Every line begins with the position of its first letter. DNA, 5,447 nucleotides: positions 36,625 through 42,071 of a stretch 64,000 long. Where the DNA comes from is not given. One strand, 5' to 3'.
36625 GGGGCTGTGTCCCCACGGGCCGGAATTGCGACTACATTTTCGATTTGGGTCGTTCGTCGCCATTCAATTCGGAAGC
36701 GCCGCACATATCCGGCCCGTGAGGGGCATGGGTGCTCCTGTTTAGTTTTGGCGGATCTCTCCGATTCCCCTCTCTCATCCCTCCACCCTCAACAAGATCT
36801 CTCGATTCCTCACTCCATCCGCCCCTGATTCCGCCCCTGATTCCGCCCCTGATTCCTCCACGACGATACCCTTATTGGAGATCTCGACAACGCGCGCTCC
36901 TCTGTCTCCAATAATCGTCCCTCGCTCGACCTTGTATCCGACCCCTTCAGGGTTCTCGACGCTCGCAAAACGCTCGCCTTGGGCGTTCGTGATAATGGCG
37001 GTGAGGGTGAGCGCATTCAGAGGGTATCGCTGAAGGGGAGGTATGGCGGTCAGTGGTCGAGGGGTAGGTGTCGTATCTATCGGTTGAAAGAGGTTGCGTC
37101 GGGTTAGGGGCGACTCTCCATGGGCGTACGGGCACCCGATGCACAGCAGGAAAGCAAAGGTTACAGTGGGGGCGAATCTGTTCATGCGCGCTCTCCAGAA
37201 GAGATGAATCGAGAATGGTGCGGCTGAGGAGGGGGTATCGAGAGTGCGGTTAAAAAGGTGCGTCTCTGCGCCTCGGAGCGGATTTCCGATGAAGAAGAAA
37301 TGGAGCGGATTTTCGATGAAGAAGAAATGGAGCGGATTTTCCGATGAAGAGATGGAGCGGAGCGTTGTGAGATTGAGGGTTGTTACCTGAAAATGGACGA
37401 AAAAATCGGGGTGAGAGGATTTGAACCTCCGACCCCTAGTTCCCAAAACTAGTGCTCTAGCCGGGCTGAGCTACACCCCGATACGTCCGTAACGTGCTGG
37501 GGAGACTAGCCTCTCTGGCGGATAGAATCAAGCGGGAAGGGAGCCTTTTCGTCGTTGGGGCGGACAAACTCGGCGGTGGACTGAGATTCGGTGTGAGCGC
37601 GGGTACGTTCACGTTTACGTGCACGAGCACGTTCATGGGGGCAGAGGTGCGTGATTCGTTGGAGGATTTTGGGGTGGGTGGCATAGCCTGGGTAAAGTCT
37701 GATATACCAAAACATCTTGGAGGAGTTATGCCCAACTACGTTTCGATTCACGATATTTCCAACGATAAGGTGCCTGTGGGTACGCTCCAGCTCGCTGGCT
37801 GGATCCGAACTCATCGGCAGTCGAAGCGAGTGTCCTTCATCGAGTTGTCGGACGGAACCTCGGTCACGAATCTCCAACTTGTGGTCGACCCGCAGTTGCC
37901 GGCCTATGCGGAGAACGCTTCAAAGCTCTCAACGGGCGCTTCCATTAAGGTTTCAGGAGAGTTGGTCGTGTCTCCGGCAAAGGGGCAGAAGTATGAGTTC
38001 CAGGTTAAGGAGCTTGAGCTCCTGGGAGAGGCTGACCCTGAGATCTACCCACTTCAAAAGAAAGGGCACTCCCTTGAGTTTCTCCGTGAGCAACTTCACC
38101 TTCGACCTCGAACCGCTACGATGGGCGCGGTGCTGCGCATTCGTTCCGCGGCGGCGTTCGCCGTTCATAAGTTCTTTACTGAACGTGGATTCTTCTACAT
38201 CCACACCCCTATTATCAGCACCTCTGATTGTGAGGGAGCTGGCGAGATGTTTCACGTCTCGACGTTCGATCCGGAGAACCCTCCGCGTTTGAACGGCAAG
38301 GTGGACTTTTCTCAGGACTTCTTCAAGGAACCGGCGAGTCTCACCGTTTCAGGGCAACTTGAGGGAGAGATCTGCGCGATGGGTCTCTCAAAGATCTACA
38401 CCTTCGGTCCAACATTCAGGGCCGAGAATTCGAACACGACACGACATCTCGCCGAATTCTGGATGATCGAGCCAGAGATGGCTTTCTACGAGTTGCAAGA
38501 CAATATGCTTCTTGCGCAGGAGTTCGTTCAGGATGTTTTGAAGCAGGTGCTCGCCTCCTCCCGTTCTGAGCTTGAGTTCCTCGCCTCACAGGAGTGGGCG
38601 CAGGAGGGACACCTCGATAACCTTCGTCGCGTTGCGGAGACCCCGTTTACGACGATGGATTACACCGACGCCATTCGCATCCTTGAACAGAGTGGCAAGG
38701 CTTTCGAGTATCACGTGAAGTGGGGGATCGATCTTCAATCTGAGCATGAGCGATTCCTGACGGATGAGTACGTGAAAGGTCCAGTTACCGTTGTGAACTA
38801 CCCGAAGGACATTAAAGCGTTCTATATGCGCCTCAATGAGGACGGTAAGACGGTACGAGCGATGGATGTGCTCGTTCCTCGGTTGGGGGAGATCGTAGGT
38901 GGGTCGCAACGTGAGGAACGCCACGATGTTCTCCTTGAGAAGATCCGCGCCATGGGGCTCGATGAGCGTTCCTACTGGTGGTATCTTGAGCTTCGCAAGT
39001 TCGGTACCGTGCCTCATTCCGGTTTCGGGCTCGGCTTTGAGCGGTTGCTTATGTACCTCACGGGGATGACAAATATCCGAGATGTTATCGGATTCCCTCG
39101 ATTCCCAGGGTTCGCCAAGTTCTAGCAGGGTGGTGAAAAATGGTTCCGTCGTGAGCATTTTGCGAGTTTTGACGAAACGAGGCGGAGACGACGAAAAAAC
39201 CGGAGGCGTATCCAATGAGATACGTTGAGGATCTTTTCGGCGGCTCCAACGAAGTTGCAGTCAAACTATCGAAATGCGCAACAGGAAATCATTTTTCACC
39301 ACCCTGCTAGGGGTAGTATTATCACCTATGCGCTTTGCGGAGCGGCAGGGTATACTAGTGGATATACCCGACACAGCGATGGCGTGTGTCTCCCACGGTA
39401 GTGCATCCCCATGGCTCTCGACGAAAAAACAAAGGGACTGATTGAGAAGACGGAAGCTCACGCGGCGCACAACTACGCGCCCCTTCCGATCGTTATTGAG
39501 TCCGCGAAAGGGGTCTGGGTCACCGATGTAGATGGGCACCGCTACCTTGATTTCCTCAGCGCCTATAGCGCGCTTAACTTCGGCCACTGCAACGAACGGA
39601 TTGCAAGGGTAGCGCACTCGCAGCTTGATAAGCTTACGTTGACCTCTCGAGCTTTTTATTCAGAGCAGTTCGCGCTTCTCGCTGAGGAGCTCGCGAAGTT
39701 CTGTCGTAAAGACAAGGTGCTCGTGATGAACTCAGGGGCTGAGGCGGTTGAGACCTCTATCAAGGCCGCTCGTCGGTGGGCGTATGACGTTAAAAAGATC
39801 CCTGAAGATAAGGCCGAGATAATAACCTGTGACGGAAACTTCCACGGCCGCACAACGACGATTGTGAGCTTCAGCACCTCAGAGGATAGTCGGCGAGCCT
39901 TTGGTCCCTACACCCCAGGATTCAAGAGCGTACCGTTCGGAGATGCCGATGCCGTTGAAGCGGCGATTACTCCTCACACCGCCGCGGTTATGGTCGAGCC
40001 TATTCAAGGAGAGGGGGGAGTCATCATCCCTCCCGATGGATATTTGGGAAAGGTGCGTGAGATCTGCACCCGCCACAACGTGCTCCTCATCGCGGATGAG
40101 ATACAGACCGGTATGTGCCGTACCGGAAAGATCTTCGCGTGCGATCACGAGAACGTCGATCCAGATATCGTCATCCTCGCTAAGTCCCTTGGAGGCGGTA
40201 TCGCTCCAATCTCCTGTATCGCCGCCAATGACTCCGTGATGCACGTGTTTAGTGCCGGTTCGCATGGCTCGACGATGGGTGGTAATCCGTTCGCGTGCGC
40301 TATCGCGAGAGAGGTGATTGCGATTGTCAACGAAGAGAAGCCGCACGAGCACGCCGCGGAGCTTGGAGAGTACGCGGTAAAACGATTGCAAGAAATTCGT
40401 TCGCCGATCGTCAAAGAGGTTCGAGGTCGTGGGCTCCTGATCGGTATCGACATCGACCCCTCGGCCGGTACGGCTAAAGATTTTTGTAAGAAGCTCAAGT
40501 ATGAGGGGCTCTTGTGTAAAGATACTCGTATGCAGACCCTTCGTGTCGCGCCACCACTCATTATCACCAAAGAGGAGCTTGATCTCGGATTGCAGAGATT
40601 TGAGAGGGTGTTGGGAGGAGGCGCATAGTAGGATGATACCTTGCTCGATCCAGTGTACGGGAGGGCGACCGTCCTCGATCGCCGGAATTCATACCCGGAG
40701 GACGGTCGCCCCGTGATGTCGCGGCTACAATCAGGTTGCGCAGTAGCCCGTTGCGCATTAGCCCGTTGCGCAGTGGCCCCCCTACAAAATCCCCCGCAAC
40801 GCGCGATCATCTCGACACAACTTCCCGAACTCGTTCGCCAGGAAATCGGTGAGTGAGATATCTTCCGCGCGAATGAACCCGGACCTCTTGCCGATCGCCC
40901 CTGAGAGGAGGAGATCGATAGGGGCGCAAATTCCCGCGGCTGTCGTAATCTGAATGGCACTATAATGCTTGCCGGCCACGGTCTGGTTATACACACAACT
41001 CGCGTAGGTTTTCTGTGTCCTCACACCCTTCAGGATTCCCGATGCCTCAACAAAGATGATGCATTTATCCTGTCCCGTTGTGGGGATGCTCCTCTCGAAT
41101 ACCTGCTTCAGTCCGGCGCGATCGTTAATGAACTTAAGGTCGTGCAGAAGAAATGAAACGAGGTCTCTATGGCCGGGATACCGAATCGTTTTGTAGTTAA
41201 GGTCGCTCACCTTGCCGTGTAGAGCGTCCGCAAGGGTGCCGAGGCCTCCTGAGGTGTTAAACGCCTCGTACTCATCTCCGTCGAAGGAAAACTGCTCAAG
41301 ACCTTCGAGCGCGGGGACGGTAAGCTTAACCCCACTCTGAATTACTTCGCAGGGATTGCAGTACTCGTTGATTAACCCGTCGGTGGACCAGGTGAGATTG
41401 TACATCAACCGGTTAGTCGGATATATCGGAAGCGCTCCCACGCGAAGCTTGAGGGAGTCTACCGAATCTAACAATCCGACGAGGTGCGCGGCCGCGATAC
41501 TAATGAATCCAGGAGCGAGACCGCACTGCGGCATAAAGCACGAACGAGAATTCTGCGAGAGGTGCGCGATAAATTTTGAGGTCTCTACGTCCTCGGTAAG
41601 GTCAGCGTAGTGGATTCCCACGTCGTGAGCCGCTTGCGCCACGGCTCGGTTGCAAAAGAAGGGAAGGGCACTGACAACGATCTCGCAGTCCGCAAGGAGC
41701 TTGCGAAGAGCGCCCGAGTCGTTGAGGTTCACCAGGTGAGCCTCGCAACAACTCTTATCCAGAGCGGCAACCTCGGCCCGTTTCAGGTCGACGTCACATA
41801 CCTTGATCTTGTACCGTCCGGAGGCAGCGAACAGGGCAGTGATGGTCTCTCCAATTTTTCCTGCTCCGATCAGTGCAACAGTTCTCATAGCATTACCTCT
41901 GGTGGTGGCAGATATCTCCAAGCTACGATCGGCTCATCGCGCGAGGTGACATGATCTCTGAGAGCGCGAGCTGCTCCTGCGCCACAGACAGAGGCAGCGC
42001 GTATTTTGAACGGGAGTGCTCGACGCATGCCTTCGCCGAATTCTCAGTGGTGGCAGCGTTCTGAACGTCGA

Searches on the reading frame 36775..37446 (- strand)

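Call 72: search_protein_families(library=pfam, proteins=[window:36775-37446:-], max_evalue=0.00001)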
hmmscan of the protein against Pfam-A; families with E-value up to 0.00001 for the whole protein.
window:36775-37446:- (223 aa): 1 family
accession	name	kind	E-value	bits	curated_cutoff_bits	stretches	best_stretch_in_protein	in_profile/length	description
PF04351.19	PilP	-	1.2e-06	29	25.6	1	127-198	58-128/146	Pilus assembly protein, PilP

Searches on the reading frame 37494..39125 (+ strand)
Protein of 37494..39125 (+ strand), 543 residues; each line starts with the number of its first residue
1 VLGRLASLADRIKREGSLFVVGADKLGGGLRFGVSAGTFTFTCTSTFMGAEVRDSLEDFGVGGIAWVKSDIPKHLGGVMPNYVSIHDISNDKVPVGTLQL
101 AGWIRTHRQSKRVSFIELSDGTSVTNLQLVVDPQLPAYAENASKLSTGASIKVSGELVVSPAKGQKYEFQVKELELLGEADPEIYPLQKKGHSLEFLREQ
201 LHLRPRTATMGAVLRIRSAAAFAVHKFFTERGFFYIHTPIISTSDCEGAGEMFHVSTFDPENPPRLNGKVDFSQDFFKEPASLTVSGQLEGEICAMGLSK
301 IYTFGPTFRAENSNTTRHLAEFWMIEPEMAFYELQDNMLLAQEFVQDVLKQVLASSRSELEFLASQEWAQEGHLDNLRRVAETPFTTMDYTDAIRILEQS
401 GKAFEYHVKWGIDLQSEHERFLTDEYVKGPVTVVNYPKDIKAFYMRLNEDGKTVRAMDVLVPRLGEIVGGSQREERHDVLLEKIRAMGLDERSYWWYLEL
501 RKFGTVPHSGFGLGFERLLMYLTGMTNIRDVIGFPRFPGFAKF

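Call 72: search_protein_families(library=pfam, proteins=[window:37494-39125:+], max_evalue=0.00001)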
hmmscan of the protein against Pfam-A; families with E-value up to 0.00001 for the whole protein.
window:37494-39125:+ (543 aa): 2 families
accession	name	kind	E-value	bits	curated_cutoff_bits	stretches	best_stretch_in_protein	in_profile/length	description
PF00152.25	tRNA-synt_2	-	1.8e-65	221.5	25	1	198-536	6-306/308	tRNA synthetases class II (D, K and N)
PF01336.31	tRNA_anti-codon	-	3.5e-14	52.9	27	1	100-177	3-75/75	OB-fold nucleic acid binding domain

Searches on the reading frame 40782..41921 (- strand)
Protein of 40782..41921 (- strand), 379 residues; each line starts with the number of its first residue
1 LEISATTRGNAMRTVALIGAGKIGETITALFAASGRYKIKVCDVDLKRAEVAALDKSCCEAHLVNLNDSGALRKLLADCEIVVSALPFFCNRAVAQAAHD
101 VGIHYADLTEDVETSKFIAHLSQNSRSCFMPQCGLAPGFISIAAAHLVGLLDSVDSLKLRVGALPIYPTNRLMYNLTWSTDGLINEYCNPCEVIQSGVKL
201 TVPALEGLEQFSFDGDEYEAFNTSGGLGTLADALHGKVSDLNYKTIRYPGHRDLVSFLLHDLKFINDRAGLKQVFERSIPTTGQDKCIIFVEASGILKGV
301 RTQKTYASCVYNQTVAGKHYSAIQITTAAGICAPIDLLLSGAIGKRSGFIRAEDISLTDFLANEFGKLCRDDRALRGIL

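Call 72: search_protein_families(library=pfam, proteins=[window:40782-41921:-], max_evalue=0.00001)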
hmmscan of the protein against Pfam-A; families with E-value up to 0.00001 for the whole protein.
window:40782-41921:- (379 aa): 2 families
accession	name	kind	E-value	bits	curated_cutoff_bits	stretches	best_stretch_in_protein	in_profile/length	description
PF16653.10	Sacchrp_dh_C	-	1.1e-16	62.2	31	1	134-356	1-248/265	Saccharopine dehydrogenase C-terminal domain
PF03435.24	Sacchrp_dh_NADP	-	1.3e-15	58.3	25.1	1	15-109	1-98/129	Saccharopine dehydrogenase NADP binding domain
